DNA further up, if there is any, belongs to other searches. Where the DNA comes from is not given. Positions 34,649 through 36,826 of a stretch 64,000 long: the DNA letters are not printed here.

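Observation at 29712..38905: Phosphonate biosynthesis and surface-installation operon with an atypical gene set (no aminotransferase, no LicD, no glycosyltransferase)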

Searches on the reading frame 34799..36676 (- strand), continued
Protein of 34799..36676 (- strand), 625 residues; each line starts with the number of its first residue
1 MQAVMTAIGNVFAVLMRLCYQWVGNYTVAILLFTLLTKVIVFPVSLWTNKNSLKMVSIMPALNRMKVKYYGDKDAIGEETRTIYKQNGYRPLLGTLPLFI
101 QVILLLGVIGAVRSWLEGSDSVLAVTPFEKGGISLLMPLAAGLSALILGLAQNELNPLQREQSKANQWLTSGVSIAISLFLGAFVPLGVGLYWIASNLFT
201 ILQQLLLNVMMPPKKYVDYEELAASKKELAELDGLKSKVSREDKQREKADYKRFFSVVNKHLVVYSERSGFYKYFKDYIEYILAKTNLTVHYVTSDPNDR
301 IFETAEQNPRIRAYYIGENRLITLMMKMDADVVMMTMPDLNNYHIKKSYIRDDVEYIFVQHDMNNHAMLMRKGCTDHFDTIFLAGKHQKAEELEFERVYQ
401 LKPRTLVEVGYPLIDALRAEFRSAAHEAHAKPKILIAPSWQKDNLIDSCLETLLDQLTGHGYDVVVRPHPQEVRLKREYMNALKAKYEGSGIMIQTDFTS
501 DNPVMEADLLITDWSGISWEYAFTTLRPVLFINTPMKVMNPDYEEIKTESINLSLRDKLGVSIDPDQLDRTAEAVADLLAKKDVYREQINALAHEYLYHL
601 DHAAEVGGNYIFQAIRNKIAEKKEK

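Call 24: find_related_loci(query=A1, collection=genome_contigs, flank=10000)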
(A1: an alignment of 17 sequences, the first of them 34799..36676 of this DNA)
Query A1 (625 aa) in genome_contigs; peptide patterns used: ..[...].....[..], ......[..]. (x = any residue, [..] = any of these).
599 stretches matched a pattern (row limit reached: there are more); 579 encode a relative of the query (tblastn E <= 1e-3); the best 80 are kept; 80 distinct loci.
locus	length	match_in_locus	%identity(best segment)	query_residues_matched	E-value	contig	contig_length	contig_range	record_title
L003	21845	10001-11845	68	5-619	0e+0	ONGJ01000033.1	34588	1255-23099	uncultured Clostridiales bacterium isolate RUG282 genome assembly, contig: scaffold_1287, whole genome shotgun sequence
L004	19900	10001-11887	57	1-622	0e+0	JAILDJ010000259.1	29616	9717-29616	MAG: Clostridiales bacterium isolate RUI017 k141_2577235_flag=0_multi=61.2579_len=29616, whole genome shotgun sequence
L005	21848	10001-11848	58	15-619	0e+0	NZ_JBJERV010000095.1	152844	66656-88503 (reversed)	MAG: Huintestinicola sp. isolate PUUB48_bin.013 NODE_8_length_152844_cov_14.981897, whole genome shotgun sequence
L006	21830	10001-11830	57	15-615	0e+0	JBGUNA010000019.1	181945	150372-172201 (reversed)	MAG: Candidatus Limivicinus sp. isolate ruminal_MAG_220 ruminal_MAG_220_contig_0019, whole genome shotgun sequence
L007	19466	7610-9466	56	15-622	0e+0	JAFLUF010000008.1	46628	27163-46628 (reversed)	MAG: Oscillospiraceae bacterium isolate HAN072 Seq8, whole genome shotgun sequence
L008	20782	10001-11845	55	15-624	0e+0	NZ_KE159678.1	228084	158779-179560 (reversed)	Anaerotruncus sp. G3(2012) strain G3 acPFl-supercont1.7, whole genome shotgun sequence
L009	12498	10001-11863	54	15-624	0e+0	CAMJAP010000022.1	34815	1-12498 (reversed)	MAG: uncultured Lachnospiraceae bacterium isolate SRR12081297_bin.78_metaWRAP_v1.3_MAG genome assembly, contig: ERZ12289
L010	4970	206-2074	54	8-624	0e+0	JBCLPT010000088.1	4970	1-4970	Oscillospiraceae bacterium 50-16 voucher GPTB0133 scaffold88, whole genome shotgun sequence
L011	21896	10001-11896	54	3-624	0e+0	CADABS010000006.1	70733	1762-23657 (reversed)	MAG: uncultured Erysipelotrichaceae bacterium isolate RUG13150 genome assembly, contig: RUG13150_asm_6, whole genome sho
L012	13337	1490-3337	53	5-621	0e+0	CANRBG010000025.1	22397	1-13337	MAG: uncultured Oscillospiraceae bacterium isolate Lapin-030__bin13 genome assembly, contig: Lapin-030__NODE_3235_length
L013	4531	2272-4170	53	4-624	0e+0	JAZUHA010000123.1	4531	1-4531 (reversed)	MAG: Acutalibacteraceae bacterium isolate T1900045280_TH20190050.MAGScoT_cleanbin_000015 SGB_5939_k141_2038970, whole ge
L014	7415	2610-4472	54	15-624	0e+0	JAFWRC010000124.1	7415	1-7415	MAG: Lachnospiraceae bacterium isolate RGIG5994 Sheep_Omasum-2__c399643, whole genome shotgun sequence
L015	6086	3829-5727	52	2-624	0e+0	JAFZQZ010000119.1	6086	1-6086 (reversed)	MAG: Bacillota bacterium isolate RGIG8018 Water_buffalos_Rumen-1__c1232242, whole genome shotgun sequence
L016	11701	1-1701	58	67-622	0e+0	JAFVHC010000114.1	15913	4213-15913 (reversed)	MAG: Bacillota bacterium isolate RGIG5165 Sheep_Abomasum.Co__c630908, whole genome shotgun sequence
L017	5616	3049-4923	52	4-625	0e+0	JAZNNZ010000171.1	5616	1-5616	MAG: Acutalibacteraceae bacterium isolate T1900044653_TS20190119.MAGScoT_cleanbin_000025 SGB_1453_k141_1834294, whole ge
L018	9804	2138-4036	52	5-623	0e+0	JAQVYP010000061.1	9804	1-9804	MAG: Oscillospiraceae bacterium isolate STF2_152 NODE_21310_length_9804_cov_6.072543_Sandtown_F2, whole genome shotgun s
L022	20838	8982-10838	53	1-615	0e+0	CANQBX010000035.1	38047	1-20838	MAG: uncultured Lachnospiraceae bacterium isolate Lapin-001__bin4 genome assembly, contig: Lapin-001__NODE_1371_length_3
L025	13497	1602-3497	51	5-624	0e+0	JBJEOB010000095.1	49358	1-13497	MAG: Lachnospiraceae bacterium isolate LOHA06_bin.032 NODE_348_length_49358_cov_8.813176, whole genome shotgun sequence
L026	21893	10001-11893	51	5-620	0e+0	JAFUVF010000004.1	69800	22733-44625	MAG: Lachnospiraceae bacterium isolate RGIG4856 Roe_deer_Rumen-1__c947, whole genome shotgun sequence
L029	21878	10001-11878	51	5-619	0e+0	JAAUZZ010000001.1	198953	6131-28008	MAG: Lachnospiraceae bacterium isolate Mgla_MAG_36-bin_7 c_000000015989, whole genome shotgun sequence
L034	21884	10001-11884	49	1-622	0e+0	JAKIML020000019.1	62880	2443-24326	MAG: Bacillota bacterium isolate FC6 NODE_133_length_62880_cov_13.039777, whole genome shotgun sequence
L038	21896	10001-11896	52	1-625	0e+0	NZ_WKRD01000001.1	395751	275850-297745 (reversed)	Lachnospira eligens strain BIOML-A1 scaffold1_size395751, whole genome shotgun sequence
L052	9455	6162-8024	48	3-618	0e+0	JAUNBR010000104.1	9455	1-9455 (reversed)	MAG: Planctomycetia bacterium isolate S1R_St_60 NODE_2795_length_9455_cov_40.747872, whole genome shotgun sequence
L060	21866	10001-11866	48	15-625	0e+0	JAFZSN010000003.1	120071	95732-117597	Candidatus Saccharibacteria bacterium isolate RGIG8058 Water_buffalos_Rumen-1__c360307, whole genome shotgun sequence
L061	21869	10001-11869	47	1-616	0e+0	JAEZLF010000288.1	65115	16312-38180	MAG: Bacillota bacterium isolate OH_CDB_60 k127_480222, whole genome shotgun sequence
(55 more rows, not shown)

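Call 29: search_protein_families(library=pfam, proteins=[L038:11925-13736:+, L060:12080-13915:+, L022:11833-14022:+, L002:12141-13013:+, L018:5970-6680:+, L001:12159-12884:+, L001:13589-14344:+, L001:14346-15521:+], max_evalue=0.001)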
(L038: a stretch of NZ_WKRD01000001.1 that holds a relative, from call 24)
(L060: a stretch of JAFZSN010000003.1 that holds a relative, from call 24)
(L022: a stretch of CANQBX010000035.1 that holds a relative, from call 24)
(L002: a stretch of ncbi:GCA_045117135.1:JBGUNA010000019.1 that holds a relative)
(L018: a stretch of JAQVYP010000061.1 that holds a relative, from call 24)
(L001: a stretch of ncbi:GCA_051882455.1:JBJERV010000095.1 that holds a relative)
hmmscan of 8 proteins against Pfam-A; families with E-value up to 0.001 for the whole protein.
L038:11925-13736:+ (603 aa): 4 families
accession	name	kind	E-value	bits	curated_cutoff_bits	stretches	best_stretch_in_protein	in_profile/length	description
PF00155.27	Aminotran_1_2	-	2.5e-31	109.6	19.7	1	314-597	56-360/361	Aminotransferase class I and II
PF00483.29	NTP_transferase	-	4.5e-10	40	21.2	1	3-125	2-126/245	Nucleotidyl transferase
PF12804.13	NTP_transf_3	-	2.3e-09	38.1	27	1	3-120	1-108/160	MobA-like NTP transferase domain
PF01128.25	IspD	-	0.00044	20.5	27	1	1-61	1-59/221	2-C-methyl-D-erythritol 4-phosphate cytidylyltransferase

L060:12080-13915:+ (611 aa): 4 families
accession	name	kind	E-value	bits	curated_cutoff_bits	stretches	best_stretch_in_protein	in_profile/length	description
PF00155.27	Aminotran_1_2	-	5.1e-32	111.9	19.7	1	320-602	63-359/361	Aminotransferase class I and II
PF12804.13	NTP_transf_3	-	2.6e-13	50.9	27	1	3-139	1-124/160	MobA-like NTP transferase domain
PF00483.29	NTP_transferase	-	1e-10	42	21.2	1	3-217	2-213/245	Nucleotidyl transferase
PF01128.25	IspD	-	1.1e-06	29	27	1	2-65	2-64/221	2-C-methyl-D-erythritol 4-phosphate cytidylyltransferase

L022:11833-14022:+ (729 aa): 8 families
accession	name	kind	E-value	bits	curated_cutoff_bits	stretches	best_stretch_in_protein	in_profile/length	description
PF04321.23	RmlD_sub_bind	-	1.8e-48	165.5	27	1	227-466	2-239/287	RmlD substrate binding domain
PF01370.27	Epimerase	-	3.1e-25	89.4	20.9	1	228-424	1-218/240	NAD dependent epimerase/dehydratase family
PF12804.13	NTP_transf_3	-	2.3e-13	51.1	27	1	3-115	1-110/160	MobA-like NTP transferase domain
PF16363.11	GDP_Man_Dehyd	-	4.4e-13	49.8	27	1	258-395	51-194/332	GDP-mannose 4,6 dehydratase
PF07993.18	NAD_binding_4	-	1e-09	38.4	20.1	1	285-392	91-220/258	Male sterility protein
PF00156.33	Pribosyltran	-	2.6e-07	30.5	26.3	1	546-646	27-120/158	Phosphoribosyl transferase domain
PF02719.21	Polysacc_synt_2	-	9.4e-06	25.5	20.2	1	265-373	60-155/293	Polysaccharide biosynthesis protein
PF01073.25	3Beta_HSD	-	0.00042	19.9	22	1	257-426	43-224/280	3-beta hydroxysteroid dehydrogenase/isomerase family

L002:12141-13013:+ (290 aa): 2 families
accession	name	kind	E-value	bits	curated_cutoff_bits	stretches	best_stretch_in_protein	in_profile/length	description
PF00483.29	NTP_transferase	-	3.6e-13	50.1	21.2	1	61-178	2-120/245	Nucleotidyl transferase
PF12804.13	NTP_transf_3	-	2.9e-10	41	27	1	61-171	1-105/160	MobA-like NTP transferase domain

L018:5970-6680:+ (236 aa): 2 families
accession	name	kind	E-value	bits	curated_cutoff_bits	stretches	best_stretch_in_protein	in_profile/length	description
PF00483.29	NTP_transferase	-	2.6e-09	37.4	21.2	1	4-109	3-115/245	Nucleotidyl transferase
PF12804.13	NTP_transf_3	-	3.5e-09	37.5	27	1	5-110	3-102/160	MobA-like NTP transferase domain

L001:12159-12884:+ (241 aa): 2 families
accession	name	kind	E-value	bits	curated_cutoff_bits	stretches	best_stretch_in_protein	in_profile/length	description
PF12850.12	Metallophos_2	-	1.7e-19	70.8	27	1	1-207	1-153/154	Calcineurin-like phosphoesterase superfamily domain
PF00149.33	Metallophos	-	3.4e-13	50.9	21.5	1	1-159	1-190/191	Calcineurin-like phosphoesterase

L001:13589-14344:+ (251 aa): 1 family
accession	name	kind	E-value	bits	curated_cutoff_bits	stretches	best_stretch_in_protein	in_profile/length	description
PF20202.4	DUF6564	-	5e-84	282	25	1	22-248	2-229/230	Domain of unknown function (DUF6564)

L001:14346-15521:+ (391 aa): 1 family
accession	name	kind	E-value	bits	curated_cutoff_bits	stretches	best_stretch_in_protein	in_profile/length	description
PF03435.24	Sacchrp_dh_NADP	-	6.5e-07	30.2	25.1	1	22-109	1-76/129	Saccharopine dehydrogenase NADP binding domain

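Call 43: search_protein_families(library=pfam, proteins=[L007:9761-10906:+, L007:12261-12965:+, L007:14177-15655:+, L007:15642-16796:+, L029:8766-9917:+, L029:12247-13374:+, L026:8728-9915:-, L026:6704-7426:-, L025:3602-4876:+, L052:3920-5065:+], max_evalue=0.001)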
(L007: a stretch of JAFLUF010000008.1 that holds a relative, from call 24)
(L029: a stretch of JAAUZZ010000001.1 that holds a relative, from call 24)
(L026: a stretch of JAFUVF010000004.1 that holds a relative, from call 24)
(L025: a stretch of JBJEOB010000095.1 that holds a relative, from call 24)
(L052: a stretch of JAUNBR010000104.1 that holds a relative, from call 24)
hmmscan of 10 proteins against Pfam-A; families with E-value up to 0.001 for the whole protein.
L007:9761-10906:+ (381 aa): 2 families
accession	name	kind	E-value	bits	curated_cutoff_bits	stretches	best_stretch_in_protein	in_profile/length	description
PF00266.25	Aminotran_5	-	6.4e-30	104.8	21.5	1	35-309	35-314/371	Aminotransferase class-V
PF01212.27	Beta_elim_lyase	-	2.6e-06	27.4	27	1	64-230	48-226/288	Beta-eliminating lyase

L007:12261-12965:+ (234 aa): 3 families
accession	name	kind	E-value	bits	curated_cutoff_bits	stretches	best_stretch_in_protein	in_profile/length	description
PF00483.29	NTP_transferase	-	3.3e-12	46.9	21.2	1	4-71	2-71/245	Nucleotidyl transferase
PF12804.13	NTP_transf_3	-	2.7e-11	44.3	27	1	4-113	1-102/160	MobA-like NTP transferase domain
PF01128.25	IspD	-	0.00059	20.1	27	1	4-75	3-72/221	2-C-methyl-D-erythritol 4-phosphate cytidylyltransferase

L007:14177-15655:+ (492 aa): 1 family
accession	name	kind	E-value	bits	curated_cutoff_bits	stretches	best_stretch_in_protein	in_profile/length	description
PF00884.28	Sulfatase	-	3.1e-07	30.4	25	1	208-441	6-247/301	Sulfatase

L007:15642-16796:+ (384 aa): 0 families

L029:8766-9917:+ (383 aa): 1 family
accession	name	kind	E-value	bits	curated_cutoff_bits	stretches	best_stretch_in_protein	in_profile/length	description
PF01757.29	Acyl_transf_3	-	6.3e-28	98.2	31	1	32-373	4-324/326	Acyltransferase domain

L029:12247-13374:+ (375 aa): 3 families
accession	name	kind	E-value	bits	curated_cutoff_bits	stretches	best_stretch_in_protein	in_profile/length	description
PF00266.25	Aminotran_5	-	4e-31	108.7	21.5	1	30-338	35-345/371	Aminotransferase class-V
PF01212.27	Beta_elim_lyase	-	8.5e-06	25.7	27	1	59-218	48-221/288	Beta-eliminating lyase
PF01053.26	Cys_Met_Meta_PP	-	7.2e-05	21.9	27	1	61-195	70-198/381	Cys/Met metabolism PLP-dependent enzyme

L026:8728-9915:- (395 aa): 2 families
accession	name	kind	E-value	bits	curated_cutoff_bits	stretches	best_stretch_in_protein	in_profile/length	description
PF00266.25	Aminotran_5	-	1.4e-28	100.4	21.5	1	40-296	27-285/371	Aminotransferase class-V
PF01212.27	Beta_elim_lyase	-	5.6e-07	29.6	27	1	75-254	46-237/288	Beta-eliminating lyase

L026:6704-7426:- (240 aa): 3 families
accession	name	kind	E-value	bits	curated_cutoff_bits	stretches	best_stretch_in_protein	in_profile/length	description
PF00483.29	NTP_transferase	-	4.3e-15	56.4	21.2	1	13-120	2-115/245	Nucleotidyl transferase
PF12804.13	NTP_transf_3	-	1.8e-11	44.9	27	1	13-125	1-105/160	MobA-like NTP transferase domain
PF01128.25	IspD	-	2.3e-05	24.7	27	1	13-78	3-66/221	2-C-methyl-D-erythritol 4-phosphate cytidylyltransferase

L025:3602-4876:+ (424 aa): 3 families
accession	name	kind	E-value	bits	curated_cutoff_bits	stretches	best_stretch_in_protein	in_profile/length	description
PF00266.25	Aminotran_5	-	4.1e-30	105.4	21.5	1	77-382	35-342/371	Aminotransferase class-V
PF01212.27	Beta_elim_lyase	-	8.4e-06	25.8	27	1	106-266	48-222/288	Beta-eliminating lyase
PF01053.26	Cys_Met_Meta_PP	-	0.00011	21.3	27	1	107-242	69-198/381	Cys/Met metabolism PLP-dependent enzyme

L052:3920-5065:+ (381 aa): 2 families
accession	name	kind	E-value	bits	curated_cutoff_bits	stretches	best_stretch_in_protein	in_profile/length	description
PF00266.25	Aminotran_5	-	1.2e-21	77.5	21.5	1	45-344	39-342/371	Aminotransferase class-V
PF00155.27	Aminotran_1_2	-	2.2e-05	24.3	19.7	1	66-299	64-297/361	Aminotransferase class I and II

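Call 46: search_solved_structures(query=L038:11925-13736:+, max_evalue=0.00001)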
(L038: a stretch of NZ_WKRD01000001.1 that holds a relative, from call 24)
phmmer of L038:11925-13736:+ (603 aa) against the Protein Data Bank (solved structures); distinct sequences matched with E-value up to 0.00001: 35.
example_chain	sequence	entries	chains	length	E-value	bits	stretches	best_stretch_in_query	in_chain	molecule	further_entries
6oux_A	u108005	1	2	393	9.6e-44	153.3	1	268-600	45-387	Threonine phosphate decarboxylase-like enzyme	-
3ftb_A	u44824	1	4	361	4.8e-33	118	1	260-600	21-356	Histidinol-phosphate aminotransferase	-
1lc5_A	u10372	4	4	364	9.6e-25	90.6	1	267-601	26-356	L-Threonine-O-3-Phosphate Decarboxylase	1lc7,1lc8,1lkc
3fkd_A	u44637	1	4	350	1.3e-24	90.1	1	302-600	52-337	L-threonine-O-3-phosphate decarboxylase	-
3cq5_A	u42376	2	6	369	1.1e-19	73.9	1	275-544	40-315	Histidinol-phosphate aminotransferase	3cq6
3cq4_A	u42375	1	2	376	1.1e-19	73.9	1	275-544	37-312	Histidinol-phosphate aminotransferase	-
8bj1_A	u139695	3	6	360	3.6e-19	72.2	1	274-587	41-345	histidinol-phosphate aminotransferase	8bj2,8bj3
8bj4_A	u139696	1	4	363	3.7e-19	72.1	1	274-587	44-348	histidinol-phosphate aminotransferase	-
3p1t_A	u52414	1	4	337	6e-18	68.1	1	309-599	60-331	Putative histidinol-phosphate aminotransferase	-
9t0w_A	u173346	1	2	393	2.7e-15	59.3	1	312-544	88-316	Histidinol-phosphate aminotransferase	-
4r8d_A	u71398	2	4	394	2.8e-15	59.3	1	312-544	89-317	Histidinol-phosphate aminotransferase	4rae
3ffh_A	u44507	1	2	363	1.2e-13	53.9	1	288-600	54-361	Histidinol-phosphate aminotransferase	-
3euc_A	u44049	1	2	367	2.3e-13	53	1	266-599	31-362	Histidinol-phosphate aminotransferase 2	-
1h1c_A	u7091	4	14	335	5.1e-13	51.8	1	274-547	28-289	HISTIDINOL-PHOSPHATE AMINOTRANSFERASE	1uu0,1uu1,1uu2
2f8j_A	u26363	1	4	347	5.3e-13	51.8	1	274-547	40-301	Histidinol-phosphate aminotransferase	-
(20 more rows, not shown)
